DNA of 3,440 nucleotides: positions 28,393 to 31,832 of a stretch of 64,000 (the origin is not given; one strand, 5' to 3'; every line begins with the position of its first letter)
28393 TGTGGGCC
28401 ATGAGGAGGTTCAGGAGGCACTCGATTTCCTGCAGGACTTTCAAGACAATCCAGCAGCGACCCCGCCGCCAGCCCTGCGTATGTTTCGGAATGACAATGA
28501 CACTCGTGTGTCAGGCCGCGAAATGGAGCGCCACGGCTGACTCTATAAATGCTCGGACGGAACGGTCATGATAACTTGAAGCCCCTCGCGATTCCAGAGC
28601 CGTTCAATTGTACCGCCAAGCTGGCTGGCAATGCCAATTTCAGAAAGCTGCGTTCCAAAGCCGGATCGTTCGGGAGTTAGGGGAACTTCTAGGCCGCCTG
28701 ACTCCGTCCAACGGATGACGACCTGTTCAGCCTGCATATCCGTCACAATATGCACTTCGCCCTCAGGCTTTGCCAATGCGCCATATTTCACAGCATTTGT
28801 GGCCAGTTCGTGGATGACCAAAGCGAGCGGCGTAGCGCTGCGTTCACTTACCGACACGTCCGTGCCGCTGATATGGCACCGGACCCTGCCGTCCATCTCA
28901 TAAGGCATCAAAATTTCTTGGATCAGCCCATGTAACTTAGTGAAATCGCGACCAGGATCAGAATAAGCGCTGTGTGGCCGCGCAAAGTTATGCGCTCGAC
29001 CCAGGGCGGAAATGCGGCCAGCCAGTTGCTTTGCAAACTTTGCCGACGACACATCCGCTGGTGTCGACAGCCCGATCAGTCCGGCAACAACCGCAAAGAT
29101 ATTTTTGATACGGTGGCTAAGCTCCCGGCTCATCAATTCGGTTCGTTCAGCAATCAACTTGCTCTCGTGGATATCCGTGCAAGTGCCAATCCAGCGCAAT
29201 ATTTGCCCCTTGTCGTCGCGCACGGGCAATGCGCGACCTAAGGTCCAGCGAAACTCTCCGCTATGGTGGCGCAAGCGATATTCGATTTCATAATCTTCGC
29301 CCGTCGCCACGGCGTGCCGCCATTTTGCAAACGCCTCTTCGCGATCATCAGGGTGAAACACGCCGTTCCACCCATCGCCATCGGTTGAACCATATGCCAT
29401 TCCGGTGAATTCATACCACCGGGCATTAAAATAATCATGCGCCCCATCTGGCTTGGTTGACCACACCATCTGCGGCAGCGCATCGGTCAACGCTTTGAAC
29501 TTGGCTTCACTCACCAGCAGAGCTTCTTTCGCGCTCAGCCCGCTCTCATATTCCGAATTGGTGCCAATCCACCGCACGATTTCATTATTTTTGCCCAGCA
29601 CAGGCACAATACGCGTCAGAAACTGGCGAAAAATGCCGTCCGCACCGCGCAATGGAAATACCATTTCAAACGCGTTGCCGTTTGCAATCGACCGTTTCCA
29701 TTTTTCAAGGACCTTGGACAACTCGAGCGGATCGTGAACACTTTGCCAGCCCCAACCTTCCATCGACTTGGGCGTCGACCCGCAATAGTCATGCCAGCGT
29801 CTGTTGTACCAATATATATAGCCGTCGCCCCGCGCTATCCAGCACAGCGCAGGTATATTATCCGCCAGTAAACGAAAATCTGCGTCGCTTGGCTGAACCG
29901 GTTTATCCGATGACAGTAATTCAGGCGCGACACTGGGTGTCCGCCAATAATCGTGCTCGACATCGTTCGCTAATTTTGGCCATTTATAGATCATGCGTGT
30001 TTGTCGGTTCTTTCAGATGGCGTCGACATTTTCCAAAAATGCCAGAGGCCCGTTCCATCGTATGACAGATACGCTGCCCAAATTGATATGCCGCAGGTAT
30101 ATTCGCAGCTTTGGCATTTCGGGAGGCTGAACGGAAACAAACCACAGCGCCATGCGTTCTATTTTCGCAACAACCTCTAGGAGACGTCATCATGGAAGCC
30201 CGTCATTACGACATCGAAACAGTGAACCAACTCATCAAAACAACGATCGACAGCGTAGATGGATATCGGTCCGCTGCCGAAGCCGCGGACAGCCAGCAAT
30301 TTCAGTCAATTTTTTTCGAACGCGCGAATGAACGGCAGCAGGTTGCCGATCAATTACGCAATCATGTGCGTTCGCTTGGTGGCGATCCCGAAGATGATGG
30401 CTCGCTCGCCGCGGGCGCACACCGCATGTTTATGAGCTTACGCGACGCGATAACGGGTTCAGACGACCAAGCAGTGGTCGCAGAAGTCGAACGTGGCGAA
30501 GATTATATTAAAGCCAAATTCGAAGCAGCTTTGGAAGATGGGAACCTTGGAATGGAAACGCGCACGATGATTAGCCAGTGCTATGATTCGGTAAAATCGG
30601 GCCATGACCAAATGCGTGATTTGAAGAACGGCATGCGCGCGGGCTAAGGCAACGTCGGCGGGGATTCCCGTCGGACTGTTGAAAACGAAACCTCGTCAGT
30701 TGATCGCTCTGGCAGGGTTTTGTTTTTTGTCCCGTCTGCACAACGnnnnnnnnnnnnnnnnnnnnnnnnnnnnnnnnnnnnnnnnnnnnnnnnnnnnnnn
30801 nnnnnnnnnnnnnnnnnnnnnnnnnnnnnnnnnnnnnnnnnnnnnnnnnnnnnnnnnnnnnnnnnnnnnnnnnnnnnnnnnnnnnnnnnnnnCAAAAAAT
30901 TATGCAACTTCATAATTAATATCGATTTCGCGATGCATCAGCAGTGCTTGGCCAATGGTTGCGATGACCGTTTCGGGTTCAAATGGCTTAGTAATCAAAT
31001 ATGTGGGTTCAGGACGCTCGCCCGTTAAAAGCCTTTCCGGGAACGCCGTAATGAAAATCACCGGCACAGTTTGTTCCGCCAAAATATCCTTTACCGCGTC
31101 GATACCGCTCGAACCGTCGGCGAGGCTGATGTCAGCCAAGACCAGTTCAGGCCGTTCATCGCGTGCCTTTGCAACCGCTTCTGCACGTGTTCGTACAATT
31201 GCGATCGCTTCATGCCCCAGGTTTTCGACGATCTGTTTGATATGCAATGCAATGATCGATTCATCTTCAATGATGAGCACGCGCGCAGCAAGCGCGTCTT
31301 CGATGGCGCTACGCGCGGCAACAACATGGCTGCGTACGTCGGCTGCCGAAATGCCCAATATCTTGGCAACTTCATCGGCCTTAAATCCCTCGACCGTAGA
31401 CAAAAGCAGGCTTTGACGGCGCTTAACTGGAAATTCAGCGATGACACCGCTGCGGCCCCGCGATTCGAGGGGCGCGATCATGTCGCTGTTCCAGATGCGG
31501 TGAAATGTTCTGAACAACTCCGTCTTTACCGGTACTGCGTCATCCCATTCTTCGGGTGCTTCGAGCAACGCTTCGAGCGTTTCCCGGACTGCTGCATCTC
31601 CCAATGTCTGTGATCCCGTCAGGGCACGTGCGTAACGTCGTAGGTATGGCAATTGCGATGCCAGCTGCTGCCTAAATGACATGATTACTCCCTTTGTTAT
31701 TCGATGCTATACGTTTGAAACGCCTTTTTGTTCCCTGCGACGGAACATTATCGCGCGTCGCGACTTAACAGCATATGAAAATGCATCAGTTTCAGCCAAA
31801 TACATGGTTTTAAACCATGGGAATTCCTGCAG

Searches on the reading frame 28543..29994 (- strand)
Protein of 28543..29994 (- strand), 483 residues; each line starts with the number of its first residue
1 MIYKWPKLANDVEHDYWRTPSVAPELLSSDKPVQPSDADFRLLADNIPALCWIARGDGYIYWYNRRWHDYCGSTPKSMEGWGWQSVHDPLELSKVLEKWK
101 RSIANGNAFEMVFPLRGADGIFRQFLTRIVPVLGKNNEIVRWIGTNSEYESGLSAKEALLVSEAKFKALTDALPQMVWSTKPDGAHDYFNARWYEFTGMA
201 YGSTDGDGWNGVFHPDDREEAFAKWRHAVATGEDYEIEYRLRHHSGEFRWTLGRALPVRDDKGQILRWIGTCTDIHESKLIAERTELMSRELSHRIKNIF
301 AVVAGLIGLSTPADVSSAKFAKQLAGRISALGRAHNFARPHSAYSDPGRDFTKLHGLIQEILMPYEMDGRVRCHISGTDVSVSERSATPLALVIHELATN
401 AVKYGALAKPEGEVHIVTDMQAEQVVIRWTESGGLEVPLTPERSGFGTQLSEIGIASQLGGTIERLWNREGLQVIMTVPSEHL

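Call 63: search_protein_families(library=pfam, proteins=[window:28543-29994:-], max_evalue=0.001)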
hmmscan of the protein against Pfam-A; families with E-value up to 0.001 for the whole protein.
window:28543-29994:- (483 aa): 8 families
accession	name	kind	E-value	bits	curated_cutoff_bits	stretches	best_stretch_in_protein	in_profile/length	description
PF08447.18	PAS_3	-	6e-30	103.8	25.6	2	188-271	3-88/89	PAS fold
PF08448.16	PAS_4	-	2.8e-16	60.2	23.1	1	171-278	2-108/110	PAS fold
PF07536.20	HWE_HK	-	1.3e-12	48.7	22.8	1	291-378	1-82/83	HWE histidine kinase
PF13426.13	PAS_9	-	2.1e-11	44.5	27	1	175-277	2-103/103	PAS domain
PF00989.32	PAS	-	4.8e-11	43.1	22.6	1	165-275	2-113/113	PAS fold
PF13188.13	PAS_8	-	8.8e-05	22.7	21.8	0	40-91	3-55/65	PAS domain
PF13581.12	HATPase_c_2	-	0.00014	22.3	27.4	0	382-438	24-80/127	Histidine kinase-like ATPase domain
PF02518.31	HATPase_c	-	0.00022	22.1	26.4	1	388-480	4-109/111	Histidine kinase-, DNA gyrase B-, and HSP90-like ATPase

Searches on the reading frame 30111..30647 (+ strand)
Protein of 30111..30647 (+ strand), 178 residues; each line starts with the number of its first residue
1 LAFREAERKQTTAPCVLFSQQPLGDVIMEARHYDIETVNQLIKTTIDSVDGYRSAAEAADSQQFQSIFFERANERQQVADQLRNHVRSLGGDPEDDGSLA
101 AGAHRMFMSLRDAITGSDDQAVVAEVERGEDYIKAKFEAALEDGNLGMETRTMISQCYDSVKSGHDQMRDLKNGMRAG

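Call 63: search_protein_families(library=pfam, proteins=[window:30111-30647:+], max_evalue=0.001)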
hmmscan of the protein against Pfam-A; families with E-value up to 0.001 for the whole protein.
window:30111-30647:+ (178 aa): 1 family
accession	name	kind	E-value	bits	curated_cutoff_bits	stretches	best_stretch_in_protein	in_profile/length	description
PF09537.16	DUF2383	-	3.3e-31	108.2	30.8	1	35-142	3-110/111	Domain of unknown function (DUF2383)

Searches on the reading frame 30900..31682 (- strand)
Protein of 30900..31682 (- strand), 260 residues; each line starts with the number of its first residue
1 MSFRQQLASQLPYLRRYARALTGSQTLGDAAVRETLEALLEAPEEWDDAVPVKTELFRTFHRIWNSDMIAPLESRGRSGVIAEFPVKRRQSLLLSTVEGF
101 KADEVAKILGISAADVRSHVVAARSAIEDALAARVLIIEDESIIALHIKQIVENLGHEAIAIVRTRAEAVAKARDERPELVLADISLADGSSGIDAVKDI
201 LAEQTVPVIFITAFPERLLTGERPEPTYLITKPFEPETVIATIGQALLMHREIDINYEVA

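Call 63: search_protein_families(library=pfam, proteins=[window:30900-31682:-], max_evalue=0.001)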
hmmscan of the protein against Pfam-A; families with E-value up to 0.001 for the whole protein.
window:30900-31682:- (260 aa): 4 families
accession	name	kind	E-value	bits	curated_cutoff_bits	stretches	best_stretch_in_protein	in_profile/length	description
PF22029.2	PhyR_sigma2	-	2.4e-23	82.3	27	1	7-61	1-55/55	Sigma2 domain of PhyR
PF00072.30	Response_reg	-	1.8e-13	51.1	30.2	1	135-243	1-110/111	Response regulator receiver domain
PF22233.2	PhyR_sigma-like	-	1.7e-10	41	27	1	88-128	8-48/50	Response regulator PhyR, sigma-like domain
PF08281.18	Sigma70_r4_2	-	9.1e-09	35.3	25.7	1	81-126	8-53/54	Sigma-70, region 4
